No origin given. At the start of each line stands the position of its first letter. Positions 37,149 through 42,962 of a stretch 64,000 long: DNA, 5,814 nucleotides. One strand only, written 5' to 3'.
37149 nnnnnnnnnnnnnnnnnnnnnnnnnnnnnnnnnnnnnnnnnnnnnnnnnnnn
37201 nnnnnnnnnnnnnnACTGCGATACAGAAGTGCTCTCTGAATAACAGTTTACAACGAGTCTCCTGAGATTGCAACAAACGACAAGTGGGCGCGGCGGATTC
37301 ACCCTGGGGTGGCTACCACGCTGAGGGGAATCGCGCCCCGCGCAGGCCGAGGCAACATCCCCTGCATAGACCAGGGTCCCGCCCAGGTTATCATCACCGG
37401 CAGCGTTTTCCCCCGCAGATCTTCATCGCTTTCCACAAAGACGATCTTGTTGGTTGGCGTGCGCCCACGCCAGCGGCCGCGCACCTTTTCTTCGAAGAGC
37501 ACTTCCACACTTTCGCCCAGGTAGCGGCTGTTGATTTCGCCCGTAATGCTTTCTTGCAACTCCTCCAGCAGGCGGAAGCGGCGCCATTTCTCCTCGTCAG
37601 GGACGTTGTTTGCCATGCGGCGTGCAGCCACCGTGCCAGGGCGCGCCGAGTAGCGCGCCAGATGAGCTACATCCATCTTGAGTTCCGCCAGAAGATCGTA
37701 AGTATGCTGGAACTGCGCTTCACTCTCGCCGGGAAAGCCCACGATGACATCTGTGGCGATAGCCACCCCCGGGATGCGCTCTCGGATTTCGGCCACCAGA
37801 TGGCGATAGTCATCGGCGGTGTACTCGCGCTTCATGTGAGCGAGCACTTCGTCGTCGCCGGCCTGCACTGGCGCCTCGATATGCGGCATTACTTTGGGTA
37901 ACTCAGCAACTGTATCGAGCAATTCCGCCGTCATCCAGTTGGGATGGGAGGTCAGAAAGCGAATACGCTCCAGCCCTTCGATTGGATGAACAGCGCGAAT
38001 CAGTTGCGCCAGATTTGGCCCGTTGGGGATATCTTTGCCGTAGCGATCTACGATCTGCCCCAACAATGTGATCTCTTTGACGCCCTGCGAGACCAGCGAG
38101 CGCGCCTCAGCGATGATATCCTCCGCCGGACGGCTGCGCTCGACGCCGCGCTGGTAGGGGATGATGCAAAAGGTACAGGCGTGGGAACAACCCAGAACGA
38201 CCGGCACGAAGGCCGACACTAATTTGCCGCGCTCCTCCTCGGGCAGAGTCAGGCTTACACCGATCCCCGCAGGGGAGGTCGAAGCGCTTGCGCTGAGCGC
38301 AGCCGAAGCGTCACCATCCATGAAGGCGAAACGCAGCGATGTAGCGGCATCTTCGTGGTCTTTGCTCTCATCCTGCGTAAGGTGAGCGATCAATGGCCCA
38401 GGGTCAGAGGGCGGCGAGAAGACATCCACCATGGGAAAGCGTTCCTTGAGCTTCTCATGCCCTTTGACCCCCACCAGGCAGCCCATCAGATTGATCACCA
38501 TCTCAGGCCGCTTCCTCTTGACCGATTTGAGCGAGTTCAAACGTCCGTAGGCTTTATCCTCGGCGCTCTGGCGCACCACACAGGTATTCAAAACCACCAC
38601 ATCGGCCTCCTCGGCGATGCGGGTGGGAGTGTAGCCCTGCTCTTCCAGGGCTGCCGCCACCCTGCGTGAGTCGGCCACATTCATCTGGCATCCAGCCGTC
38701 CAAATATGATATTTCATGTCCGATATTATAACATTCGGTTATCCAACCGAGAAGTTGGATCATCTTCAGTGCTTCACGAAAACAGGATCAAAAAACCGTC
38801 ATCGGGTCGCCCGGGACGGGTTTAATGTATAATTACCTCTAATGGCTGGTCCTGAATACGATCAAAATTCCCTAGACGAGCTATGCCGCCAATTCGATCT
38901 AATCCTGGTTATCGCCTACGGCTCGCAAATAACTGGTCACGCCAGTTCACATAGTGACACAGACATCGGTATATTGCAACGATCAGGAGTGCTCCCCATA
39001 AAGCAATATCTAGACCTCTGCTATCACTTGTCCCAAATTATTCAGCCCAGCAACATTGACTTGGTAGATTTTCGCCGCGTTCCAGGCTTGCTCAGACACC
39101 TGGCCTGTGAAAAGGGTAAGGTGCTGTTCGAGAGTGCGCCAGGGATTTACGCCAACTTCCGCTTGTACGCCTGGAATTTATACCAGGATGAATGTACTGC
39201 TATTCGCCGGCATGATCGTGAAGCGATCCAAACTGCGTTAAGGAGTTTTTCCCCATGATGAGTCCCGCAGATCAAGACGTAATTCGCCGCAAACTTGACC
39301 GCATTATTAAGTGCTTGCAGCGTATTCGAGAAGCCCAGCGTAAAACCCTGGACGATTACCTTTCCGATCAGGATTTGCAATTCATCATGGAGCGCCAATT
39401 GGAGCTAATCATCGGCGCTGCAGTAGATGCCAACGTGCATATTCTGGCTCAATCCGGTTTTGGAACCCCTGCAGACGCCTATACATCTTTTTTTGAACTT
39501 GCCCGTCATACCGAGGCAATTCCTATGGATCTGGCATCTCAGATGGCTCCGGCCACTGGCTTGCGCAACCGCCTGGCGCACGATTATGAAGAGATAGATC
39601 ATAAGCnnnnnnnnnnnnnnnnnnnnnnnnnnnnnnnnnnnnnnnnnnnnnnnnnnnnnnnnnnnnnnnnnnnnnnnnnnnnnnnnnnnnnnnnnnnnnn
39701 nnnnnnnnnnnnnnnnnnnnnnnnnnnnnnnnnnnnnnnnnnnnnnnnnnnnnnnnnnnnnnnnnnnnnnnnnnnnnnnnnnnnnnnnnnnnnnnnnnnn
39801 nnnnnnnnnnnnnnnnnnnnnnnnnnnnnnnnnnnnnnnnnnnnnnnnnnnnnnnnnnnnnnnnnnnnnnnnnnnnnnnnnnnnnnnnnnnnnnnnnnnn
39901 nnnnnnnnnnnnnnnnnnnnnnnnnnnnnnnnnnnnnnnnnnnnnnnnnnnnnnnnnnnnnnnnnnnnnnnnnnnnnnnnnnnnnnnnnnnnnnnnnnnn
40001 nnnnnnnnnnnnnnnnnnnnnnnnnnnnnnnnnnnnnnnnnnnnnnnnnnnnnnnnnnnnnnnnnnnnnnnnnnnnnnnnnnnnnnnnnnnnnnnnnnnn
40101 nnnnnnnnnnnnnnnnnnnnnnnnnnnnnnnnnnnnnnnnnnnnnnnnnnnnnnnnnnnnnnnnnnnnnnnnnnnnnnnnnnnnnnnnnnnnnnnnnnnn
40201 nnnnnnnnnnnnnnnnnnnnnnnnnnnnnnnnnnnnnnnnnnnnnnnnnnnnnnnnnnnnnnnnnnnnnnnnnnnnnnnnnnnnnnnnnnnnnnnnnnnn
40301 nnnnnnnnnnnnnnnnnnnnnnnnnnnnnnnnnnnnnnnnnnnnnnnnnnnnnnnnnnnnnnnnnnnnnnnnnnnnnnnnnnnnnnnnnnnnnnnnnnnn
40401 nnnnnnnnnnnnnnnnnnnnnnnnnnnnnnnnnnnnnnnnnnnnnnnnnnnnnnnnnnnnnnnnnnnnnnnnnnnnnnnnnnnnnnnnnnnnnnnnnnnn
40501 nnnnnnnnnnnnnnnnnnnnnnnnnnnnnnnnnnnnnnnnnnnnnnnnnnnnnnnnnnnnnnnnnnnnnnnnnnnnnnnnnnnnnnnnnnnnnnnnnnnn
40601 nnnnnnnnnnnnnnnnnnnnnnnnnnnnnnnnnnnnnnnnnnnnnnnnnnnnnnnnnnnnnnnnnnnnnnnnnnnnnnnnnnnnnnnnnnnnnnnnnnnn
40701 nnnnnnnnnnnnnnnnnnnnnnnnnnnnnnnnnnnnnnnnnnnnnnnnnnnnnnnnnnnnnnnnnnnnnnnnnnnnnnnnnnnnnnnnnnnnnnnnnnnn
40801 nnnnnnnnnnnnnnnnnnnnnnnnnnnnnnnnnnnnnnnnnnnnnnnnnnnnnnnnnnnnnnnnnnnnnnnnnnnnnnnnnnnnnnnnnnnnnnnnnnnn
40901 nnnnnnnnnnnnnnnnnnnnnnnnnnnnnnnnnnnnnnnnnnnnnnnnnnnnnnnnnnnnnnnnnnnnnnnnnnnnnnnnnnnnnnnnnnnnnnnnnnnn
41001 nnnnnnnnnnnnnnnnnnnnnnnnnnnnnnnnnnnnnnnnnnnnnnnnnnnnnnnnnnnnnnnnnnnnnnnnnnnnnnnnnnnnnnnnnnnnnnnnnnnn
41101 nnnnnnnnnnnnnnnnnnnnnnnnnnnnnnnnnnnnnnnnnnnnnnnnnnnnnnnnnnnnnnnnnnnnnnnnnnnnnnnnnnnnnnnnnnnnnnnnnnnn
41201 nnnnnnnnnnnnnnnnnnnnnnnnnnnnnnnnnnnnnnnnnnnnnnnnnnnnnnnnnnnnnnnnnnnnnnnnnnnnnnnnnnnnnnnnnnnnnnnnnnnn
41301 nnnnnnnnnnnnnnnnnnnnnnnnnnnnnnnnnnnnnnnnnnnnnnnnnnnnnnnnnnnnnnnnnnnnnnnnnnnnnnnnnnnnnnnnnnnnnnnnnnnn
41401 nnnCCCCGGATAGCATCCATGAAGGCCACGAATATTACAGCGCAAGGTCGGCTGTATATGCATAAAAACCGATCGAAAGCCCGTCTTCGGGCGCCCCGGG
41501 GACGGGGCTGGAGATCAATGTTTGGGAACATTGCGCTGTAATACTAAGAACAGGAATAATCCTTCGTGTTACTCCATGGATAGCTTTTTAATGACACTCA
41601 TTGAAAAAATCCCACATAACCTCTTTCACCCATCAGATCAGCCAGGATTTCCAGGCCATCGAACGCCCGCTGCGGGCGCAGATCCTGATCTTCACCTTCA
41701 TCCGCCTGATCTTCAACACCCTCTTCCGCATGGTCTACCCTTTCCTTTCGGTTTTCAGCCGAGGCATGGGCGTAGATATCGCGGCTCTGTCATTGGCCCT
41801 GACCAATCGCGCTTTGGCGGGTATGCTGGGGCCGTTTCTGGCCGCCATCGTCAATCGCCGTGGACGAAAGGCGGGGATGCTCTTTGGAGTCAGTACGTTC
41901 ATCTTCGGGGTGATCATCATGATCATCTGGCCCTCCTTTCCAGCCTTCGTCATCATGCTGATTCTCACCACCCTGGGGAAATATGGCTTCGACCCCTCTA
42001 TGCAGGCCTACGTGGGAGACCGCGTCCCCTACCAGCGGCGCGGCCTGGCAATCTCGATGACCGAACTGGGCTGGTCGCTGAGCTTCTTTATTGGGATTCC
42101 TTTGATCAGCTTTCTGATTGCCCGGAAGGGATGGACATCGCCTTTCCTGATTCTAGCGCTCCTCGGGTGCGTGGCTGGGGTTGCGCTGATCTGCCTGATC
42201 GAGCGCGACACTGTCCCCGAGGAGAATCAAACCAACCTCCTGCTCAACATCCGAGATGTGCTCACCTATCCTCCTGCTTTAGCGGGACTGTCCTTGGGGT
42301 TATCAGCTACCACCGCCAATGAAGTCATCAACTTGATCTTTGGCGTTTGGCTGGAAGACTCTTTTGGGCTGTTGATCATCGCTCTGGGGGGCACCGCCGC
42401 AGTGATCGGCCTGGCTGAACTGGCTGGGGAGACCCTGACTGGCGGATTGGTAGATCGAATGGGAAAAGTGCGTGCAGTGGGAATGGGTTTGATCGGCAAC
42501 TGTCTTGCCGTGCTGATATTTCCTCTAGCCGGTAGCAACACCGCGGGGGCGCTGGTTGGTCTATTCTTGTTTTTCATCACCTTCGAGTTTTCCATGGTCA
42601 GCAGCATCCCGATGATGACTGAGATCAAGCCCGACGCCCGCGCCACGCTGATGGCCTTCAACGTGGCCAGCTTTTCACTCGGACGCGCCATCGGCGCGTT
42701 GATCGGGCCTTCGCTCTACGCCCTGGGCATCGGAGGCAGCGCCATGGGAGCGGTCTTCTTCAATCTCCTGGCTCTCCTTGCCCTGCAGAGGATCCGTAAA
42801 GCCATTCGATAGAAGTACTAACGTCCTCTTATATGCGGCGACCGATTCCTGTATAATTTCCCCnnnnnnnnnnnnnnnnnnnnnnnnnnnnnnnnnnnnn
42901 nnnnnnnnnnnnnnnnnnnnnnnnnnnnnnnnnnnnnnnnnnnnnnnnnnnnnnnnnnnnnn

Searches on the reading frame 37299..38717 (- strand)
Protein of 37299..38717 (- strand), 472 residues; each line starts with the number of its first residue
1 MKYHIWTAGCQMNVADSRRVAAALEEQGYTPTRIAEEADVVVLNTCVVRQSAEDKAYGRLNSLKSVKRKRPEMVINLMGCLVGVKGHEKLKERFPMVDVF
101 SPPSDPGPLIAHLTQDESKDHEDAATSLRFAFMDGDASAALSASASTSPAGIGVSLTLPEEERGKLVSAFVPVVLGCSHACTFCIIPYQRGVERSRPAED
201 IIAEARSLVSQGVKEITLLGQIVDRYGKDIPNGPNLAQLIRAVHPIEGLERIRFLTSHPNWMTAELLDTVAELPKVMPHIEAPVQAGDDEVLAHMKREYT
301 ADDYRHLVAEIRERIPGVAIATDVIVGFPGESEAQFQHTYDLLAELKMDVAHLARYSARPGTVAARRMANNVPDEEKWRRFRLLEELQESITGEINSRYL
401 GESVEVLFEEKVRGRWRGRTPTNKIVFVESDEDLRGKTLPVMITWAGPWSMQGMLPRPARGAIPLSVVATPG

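Call 73: search_protein_families(library=pfam, proteins=[window:37299-38717:-], max_evalue=0.0001)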
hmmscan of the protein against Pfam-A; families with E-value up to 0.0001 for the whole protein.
window:37299-38717:- (472 aa): 3 families
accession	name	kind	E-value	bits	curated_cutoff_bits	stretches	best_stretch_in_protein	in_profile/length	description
PF00919.26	UPF0004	-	1.3e-25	89.7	27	1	2-100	1-96/98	Uncharacterized protein family UPF0004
PF04055.27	Radical_SAM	-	3.6e-25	89.5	29.5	1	173-343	3-166/166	Radical SAM superfamily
PF01938.26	TRAM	-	4.8e-05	23.6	21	1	398-450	2-55/61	TRAM domain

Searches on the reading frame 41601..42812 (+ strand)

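Call 47: search_protein_families(library=pfam, proteins=[window:41601-42812:+], max_evalue=0.001)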
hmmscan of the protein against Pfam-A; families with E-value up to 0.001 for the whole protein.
window:41601-42812:+ (403 aa): 1 family
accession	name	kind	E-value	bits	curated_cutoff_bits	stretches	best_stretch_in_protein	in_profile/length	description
PF07690.21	MFS_1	-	1e-36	127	33.4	2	33-339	3-316/347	Major Facilitator Superfamily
